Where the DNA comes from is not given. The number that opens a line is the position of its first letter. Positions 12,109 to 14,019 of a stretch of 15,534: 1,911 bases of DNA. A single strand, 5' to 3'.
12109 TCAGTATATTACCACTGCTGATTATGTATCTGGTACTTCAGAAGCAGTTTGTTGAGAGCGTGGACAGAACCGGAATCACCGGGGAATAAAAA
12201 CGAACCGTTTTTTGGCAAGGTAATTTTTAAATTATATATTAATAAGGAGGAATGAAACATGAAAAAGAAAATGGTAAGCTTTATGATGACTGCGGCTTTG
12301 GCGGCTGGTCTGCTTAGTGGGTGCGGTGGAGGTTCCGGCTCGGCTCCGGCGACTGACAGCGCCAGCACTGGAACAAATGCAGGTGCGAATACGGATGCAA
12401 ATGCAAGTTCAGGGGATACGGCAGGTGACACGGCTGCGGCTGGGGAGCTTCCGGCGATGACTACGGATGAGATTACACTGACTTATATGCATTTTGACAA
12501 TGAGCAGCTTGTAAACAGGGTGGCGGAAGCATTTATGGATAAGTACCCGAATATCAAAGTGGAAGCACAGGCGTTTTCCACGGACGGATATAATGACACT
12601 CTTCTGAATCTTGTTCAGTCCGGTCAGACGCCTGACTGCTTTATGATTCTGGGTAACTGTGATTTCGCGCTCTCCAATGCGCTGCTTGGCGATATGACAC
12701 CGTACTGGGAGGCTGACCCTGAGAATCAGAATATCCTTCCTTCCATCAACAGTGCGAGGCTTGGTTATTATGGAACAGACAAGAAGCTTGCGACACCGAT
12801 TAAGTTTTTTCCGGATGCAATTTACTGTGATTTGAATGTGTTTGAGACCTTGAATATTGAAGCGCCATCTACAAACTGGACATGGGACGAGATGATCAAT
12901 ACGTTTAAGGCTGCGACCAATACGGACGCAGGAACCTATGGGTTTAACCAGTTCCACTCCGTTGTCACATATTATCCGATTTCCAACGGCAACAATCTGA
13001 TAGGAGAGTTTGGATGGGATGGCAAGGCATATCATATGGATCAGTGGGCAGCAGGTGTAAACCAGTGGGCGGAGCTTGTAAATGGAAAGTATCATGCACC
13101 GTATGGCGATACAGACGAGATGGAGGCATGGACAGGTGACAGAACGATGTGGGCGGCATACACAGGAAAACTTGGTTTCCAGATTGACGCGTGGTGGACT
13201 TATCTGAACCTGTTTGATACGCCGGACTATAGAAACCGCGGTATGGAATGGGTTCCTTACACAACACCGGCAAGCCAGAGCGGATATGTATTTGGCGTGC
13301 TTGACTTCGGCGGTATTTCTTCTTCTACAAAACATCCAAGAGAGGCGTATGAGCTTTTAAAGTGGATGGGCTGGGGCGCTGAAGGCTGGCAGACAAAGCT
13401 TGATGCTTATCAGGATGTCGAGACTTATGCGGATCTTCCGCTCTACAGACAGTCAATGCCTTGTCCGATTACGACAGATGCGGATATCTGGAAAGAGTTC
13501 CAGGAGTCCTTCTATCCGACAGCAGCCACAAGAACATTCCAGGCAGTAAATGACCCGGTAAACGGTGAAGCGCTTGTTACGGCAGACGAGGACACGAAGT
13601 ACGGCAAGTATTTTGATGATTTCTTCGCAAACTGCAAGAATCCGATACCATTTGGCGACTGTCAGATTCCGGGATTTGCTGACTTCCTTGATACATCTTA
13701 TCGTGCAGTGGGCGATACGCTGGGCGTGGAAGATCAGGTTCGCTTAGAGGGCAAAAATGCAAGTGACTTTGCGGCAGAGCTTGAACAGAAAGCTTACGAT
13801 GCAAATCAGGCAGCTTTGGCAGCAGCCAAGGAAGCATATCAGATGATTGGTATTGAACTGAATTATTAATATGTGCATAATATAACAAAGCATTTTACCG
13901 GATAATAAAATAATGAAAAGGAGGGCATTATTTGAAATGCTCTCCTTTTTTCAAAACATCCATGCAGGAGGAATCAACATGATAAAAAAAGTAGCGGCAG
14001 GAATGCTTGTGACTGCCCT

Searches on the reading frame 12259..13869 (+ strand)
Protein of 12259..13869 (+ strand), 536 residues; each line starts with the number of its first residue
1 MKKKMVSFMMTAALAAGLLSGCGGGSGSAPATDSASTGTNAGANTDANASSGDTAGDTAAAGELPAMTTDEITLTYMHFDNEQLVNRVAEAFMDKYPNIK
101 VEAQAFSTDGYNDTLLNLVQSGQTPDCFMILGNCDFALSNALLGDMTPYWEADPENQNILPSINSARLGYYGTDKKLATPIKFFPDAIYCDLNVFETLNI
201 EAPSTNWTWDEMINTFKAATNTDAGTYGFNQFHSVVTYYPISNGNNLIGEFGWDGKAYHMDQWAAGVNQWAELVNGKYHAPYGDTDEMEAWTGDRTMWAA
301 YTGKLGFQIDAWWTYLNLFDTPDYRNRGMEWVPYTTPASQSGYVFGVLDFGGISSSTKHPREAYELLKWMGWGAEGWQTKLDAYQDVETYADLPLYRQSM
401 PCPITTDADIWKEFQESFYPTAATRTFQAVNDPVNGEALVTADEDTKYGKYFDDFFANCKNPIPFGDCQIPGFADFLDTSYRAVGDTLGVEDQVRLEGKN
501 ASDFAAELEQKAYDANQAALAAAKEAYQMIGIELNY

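Call 5: search_protein_families(library=pfam, proteins=[window:12259-13869:+], max_evalue=0.01)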
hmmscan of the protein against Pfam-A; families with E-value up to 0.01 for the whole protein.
window:12259-13869:+ (536 aa): 1 family
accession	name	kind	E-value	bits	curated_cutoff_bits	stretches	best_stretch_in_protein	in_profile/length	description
PF01547.30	SBP_bac_1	-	3.8e-14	53.8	26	1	87-370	12-300/307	Bacterial extracellular solute-binding protein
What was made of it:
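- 12259..13869 (+): Second solute-binding lipoprotein SBP2 (536 aa). Pfam SBP_bac_1 (call 5).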

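Call 6: search_protein_families(library=ncbifam, proteins=[window:12259-13869:+], max_evalue=0.01)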
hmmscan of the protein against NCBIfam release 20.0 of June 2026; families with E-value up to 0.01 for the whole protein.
window:12259-13869:+ (536 aa): 3 families
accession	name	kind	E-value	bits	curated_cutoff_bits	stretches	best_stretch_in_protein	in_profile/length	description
NF033765.2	gliding_CglD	equivalog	0.0012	16.7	400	1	1-124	1-122/1124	adventurous gliding motility lipoprotein CglD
NF038033.1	FEA1_rel_lipo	equivalog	0.0018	17.1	250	1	16-73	37-97/406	FEA1-related lipoprotein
NF058595.1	invert_tail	domain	0.0027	18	37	1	4-45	52-92/113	lipo-invert putative C-terminal anchoring domain-containing protein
